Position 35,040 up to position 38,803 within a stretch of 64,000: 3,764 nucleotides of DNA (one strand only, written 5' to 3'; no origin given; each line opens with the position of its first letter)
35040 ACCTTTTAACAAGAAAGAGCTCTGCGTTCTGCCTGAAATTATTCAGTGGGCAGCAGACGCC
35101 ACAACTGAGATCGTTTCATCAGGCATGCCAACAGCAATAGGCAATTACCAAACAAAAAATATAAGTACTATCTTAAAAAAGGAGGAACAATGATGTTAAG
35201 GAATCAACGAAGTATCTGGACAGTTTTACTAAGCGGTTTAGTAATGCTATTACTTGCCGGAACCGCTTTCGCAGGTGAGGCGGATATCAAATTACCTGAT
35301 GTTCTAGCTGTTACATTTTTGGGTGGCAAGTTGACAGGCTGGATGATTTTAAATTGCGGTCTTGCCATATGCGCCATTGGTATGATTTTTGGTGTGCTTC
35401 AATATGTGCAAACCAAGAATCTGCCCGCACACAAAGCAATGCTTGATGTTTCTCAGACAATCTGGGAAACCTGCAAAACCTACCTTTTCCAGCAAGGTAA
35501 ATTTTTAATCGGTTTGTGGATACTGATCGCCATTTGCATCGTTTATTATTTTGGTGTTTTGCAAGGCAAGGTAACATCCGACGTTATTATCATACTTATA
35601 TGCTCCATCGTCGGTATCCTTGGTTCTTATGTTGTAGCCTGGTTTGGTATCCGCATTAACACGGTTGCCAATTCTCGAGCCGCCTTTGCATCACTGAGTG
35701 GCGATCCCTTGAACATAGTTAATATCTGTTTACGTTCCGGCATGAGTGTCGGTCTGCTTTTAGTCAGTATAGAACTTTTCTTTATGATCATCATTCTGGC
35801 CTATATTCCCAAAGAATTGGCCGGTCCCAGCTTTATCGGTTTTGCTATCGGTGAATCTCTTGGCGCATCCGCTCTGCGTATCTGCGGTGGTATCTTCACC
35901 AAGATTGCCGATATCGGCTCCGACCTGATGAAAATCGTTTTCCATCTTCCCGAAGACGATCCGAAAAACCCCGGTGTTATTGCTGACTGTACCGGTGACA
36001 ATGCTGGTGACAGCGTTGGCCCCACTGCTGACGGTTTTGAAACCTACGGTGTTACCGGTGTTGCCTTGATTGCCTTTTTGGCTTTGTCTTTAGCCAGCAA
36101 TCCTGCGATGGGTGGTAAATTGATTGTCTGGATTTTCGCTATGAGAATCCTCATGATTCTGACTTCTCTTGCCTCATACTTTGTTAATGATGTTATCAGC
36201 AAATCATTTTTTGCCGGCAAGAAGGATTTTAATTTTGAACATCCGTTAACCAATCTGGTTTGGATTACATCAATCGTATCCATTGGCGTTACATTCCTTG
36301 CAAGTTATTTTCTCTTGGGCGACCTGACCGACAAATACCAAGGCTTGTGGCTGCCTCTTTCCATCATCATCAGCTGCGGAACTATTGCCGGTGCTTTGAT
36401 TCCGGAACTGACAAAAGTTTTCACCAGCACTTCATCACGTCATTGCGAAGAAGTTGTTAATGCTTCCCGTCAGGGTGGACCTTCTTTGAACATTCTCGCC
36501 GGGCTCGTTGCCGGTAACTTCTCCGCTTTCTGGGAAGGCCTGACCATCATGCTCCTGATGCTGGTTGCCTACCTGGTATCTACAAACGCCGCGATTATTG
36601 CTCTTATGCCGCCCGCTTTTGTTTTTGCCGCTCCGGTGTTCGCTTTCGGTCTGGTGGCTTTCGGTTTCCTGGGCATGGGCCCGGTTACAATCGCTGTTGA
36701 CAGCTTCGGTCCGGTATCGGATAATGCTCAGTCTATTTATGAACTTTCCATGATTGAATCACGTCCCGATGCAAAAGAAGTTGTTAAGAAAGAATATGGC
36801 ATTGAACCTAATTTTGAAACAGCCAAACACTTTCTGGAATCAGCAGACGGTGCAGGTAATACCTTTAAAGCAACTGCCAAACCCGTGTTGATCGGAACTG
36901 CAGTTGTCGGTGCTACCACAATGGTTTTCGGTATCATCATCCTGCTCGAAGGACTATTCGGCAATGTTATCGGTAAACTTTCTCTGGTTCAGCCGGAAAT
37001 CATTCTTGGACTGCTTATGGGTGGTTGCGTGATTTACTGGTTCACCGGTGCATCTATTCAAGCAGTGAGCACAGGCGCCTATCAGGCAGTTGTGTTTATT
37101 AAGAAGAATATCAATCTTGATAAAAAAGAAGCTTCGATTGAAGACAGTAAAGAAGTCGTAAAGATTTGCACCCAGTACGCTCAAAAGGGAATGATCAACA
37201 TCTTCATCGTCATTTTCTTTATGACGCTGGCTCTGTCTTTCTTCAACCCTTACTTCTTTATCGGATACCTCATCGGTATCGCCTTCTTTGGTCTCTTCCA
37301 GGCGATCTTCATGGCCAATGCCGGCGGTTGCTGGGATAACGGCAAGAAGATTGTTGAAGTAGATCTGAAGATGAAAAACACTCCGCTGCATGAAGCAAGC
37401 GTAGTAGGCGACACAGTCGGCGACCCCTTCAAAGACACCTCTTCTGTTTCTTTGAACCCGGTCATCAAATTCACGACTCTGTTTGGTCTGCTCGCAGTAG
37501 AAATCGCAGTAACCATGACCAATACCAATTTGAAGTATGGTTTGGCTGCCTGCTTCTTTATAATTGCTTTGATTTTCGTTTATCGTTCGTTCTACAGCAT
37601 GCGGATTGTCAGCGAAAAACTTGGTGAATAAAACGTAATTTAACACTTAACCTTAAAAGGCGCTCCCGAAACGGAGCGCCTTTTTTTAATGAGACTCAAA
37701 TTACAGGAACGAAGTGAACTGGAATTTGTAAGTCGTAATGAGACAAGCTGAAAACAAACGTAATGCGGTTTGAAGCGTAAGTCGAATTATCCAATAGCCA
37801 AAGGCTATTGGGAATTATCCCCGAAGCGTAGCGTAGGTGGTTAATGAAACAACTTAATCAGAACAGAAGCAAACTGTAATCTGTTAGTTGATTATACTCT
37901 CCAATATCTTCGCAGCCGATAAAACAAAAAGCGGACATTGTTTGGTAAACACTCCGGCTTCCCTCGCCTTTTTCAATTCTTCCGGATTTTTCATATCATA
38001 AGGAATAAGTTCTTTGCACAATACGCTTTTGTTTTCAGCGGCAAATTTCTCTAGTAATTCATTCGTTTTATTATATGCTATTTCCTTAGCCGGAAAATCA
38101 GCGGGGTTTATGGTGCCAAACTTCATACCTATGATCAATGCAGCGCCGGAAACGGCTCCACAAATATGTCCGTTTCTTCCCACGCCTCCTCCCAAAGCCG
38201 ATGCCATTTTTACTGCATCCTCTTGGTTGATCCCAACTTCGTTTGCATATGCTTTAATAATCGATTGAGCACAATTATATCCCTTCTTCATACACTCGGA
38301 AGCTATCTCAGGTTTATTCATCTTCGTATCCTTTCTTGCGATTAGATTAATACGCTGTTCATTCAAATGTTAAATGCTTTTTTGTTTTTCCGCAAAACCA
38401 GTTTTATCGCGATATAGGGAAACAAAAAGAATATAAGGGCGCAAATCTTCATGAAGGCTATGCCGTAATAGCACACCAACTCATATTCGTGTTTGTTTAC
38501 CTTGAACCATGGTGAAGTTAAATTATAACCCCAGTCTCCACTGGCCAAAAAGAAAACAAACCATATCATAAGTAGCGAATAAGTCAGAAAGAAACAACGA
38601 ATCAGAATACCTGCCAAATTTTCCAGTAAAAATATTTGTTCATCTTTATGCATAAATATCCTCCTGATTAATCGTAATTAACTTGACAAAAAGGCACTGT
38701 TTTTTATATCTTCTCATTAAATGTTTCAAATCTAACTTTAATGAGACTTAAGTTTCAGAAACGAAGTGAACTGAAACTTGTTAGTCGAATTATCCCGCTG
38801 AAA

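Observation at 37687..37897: Unclassified family of modular, structure-conserving intergenic repeats (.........-hairpin-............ core) at six loci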

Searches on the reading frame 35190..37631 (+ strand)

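Call 29: search_protein_families(library=pfam, proteins=[window:35190-37631:+])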
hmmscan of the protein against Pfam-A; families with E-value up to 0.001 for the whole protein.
window:35190-37631:+ (813 aa): 1 family
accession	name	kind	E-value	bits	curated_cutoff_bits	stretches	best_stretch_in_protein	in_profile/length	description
PF03030.21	H_PPase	-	8.1e-182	606.7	29.7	1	63-768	2-644/645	Inorganic H+ pyrophosphatase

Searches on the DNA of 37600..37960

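Call 19: search_rna_families(source=window, start=37600, end=37960, threshold=evalue, max_evalue=10)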
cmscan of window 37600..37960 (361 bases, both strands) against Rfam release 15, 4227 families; matches with E-value up to 10: 14.
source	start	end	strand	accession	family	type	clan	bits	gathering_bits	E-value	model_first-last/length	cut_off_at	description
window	37628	37686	+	RF02057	STnc40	Gene; sRNA;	-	22.1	45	0.14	1-70/70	no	Salmonella enterica sRNA STnc40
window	37617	37696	+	RF00242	ctRNA_pT181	Gene; antisense;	-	21.3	56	1.9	1-94/94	no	ctRNA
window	37649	37699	-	RF02066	STnc320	Gene; sRNA;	-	18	50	0.62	1-55/55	no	Salmonella enterica sRNA STnc320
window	37656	37688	+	RF02847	Ref64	Gene; sRNA;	-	17.5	44.3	1.1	1-69/69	no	Enterococcus sRNA 64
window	37642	37688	+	RF02869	ncS025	Gene; sRNA;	-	16.5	46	1.4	1-85/85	no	Burkholderia sRNA 25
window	37622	37695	+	RF00519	suhB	Gene; sRNA;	CL00108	15.7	41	0.82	1-77/77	no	Makes More Granules Regulator RNA (mmgR)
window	37653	37700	-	RF02398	sau-6072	Gene; sRNA;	-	15.5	50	1.6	1-53/53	no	Staphylococcus sRNA sau-6072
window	37655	37687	-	RF02057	STnc40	Gene; sRNA;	-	15.4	45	5.7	40-68/70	no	Salmonella enterica sRNA STnc40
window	37655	37721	-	RF02348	tracrRNA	Gene; CRISPR;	-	15.3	70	6.1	1-92/92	no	Trans-activating crRNA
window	37600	37685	+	RF04180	BTnc231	Gene; sRNA;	-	14.9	80.4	1.2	61-154/154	5'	Bacteroides sRNA BTnc231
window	37600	37688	+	RF01859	Phe_leader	Cis-reg; leader;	-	14.9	55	7.2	42-125/125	5'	Phenylalanine leader peptide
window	37647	37697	+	RF01938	mir-1251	Gene; miRNA;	-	13.9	81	3.4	1-66/66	no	mir-1251 microRNA precursor family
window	37655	37702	-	RF03532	SQ2397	Cis-reg;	-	13.3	100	6.7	180-226/243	no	Cis-regulator of HTH transcription factor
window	37745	37848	+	RF02902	AaHKsRNA22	Gene; sRNA;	-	12.2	39.8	8.7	1-101/101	no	Aggregatibacter sRNA 22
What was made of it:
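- On Rfam RNA families: At E ≤ 10 on 37600-37960, nearly all hits cover the terminator at 37655-37686 and none reaches half of its family's gathering score (call 19).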

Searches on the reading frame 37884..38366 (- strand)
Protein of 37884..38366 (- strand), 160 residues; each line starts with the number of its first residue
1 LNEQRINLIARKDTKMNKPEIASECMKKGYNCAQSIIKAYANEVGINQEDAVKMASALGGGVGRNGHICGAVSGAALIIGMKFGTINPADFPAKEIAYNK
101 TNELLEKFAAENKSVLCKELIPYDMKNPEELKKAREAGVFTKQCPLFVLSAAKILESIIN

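Call 29: search_protein_families(library=pfam, proteins=[window:37884-38366:-])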
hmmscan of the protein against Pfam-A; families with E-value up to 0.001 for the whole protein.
window:37884-38366:- (160 aa): 1 family
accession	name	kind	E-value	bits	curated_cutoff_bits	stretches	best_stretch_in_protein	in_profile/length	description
PF09719.15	C_GCAxxG_C_C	-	1e-32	113.2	27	1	30-158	1-118/118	Putative redox-active protein (C_GCAxxG_C_C)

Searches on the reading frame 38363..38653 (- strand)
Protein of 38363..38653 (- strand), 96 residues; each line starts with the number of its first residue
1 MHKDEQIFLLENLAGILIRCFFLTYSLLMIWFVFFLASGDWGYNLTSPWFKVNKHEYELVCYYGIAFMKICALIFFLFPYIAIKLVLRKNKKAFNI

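Call 29: search_protein_families(library=pfam, proteins=[window:38363-38653:-])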
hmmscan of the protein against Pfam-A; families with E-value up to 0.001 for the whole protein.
window:38363-38653:- (96 aa): 1 family
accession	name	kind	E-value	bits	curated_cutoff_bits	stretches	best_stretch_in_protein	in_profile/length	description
PF21742.2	DUF6868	-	1.1e-16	61.7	27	1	10-86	3-79/80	Family of unknown function (DUF6868)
